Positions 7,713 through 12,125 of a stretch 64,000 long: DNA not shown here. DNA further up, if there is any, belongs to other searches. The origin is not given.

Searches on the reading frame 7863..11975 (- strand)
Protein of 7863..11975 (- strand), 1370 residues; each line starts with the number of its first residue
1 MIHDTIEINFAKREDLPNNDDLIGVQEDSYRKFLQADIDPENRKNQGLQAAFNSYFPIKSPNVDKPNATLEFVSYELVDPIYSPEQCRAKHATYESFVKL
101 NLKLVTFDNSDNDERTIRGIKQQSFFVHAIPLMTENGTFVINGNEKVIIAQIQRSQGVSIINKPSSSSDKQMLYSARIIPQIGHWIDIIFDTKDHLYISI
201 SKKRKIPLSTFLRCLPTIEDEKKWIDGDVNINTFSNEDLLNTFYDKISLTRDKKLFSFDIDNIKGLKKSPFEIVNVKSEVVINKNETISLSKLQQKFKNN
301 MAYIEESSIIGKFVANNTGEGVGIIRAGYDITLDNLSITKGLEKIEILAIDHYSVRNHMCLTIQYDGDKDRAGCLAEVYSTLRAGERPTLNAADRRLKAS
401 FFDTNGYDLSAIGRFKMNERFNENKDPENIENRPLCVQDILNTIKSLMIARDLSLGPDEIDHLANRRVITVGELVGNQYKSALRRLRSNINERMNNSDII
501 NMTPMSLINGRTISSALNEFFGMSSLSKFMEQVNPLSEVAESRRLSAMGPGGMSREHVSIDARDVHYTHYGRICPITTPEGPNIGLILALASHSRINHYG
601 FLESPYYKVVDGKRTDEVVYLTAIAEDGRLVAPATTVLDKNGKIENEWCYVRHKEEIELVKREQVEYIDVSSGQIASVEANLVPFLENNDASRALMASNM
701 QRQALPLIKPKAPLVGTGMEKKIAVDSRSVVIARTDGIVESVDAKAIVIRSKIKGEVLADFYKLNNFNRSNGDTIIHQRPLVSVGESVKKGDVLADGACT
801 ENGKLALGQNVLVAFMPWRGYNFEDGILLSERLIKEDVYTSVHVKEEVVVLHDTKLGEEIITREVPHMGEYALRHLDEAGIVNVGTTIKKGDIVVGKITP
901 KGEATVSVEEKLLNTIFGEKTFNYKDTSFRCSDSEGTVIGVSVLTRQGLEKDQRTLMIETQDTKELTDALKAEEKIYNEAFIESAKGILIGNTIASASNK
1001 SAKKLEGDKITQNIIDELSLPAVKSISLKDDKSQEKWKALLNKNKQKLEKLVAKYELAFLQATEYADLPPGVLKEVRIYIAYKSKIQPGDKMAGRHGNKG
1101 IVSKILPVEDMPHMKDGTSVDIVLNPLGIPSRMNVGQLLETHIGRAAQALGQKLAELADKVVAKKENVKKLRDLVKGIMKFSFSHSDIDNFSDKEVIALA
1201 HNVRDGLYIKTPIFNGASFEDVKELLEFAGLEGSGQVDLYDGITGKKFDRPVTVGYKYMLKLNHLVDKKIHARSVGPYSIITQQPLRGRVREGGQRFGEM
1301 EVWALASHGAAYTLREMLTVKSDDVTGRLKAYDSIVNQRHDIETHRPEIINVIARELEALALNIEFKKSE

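Call 60: find_homologous_proteins(query=window:7863-11975:-, max_evalue=1e-100)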
Query window:7863-11975:- (1370 aa): 4268 proteins with E <= 1e-100 among 8000 candidates; the best 120 are listed.
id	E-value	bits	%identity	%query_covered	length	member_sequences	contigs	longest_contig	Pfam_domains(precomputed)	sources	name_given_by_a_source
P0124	0.0e+0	3061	100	100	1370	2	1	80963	PF04565.22,PF04561.20,PF04560.26,PF10385.15,PF04563.21,PF00562.34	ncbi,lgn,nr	ncbi:MAG: DNA-directed RNA polymerase subunit beta [Alphaproteobacteria bacterium]|nr:DNA-directed R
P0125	0.0e+0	1295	46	98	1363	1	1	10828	PF04565.22,PF04561.20,PF04560.26,PF10385.15,PF04563.21,PF00562.34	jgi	jgi:DNA-directed RNA polymerase subunit beta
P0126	0.0e+0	1292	46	98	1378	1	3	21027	PF04565.22,PF04561.20,PF04560.26,PF10385.15,PF04563.21,PF00562.34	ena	-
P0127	0.0e+0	1292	46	98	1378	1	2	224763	PF04565.22,PF04561.20,PF04560.26,PF10385.15,PF04563.21,PF00562.34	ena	-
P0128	0.0e+0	1291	46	99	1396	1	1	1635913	PF04565.22,PF04561.20,PF04560.26,PF10385.15,PF04563.21,PF00562.34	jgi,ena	-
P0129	0.0e+0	1291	46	98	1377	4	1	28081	PF04565.22,PF04561.20,PF04560.26,PF10385.15,PF04563.21,PF00562.34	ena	-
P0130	0.0e+0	1290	46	98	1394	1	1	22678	PF04565.22,PF04561.20,PF04560.26,PF10385.15,PF04563.21,PF00562.34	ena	-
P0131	0.0e+0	1290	46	98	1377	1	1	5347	PF04565.22,PF04561.20,PF04560.26,PF10385.15,PF04563.21,PF00562.34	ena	-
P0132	0.0e+0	1289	46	98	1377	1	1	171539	PF04565.22,PF04561.20,PF04560.26,PF10385.15,PF04563.21,PF00562.34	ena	-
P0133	0.0e+0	1289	46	98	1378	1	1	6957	PF04565.22,PF04561.20,PF04560.26,PF10385.15,PF04563.21,PF00562.34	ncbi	ncbi:MAG: DNA-directed RNA polymerase subunit beta [Alphaproteobacteria bacterium]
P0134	0.0e+0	1288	47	99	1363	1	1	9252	PF04565.22,PF04561.20,PF04560.26,PF10385.15,PF04563.21,PF00562.34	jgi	jgi:DNA-directed RNA polymerase subunit beta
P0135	0.0e+0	1287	46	98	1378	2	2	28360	PF04565.22,PF04561.20,PF04560.26,PF10385.15,PF04563.21,PF00562.34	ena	-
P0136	0.0e+0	1287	46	98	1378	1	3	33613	PF04565.22,PF04561.20,PF04560.26,PF10385.15,PF04563.21,PF00562.34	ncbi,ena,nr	ncbi:MAG: DNA-directed RNA polymerase subunit beta [Alphaproteobacteria bacterium]|nr:DNA-directed R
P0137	0.0e+0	1287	46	98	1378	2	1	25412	PF04565.22,PF04561.20,PF04560.26,PF10385.15,PF04563.21,PF00562.34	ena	-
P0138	0.0e+0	1287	46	98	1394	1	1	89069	PF04565.22,PF04561.20,PF04560.26,PF10385.15,PF04563.21,PF00562.34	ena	-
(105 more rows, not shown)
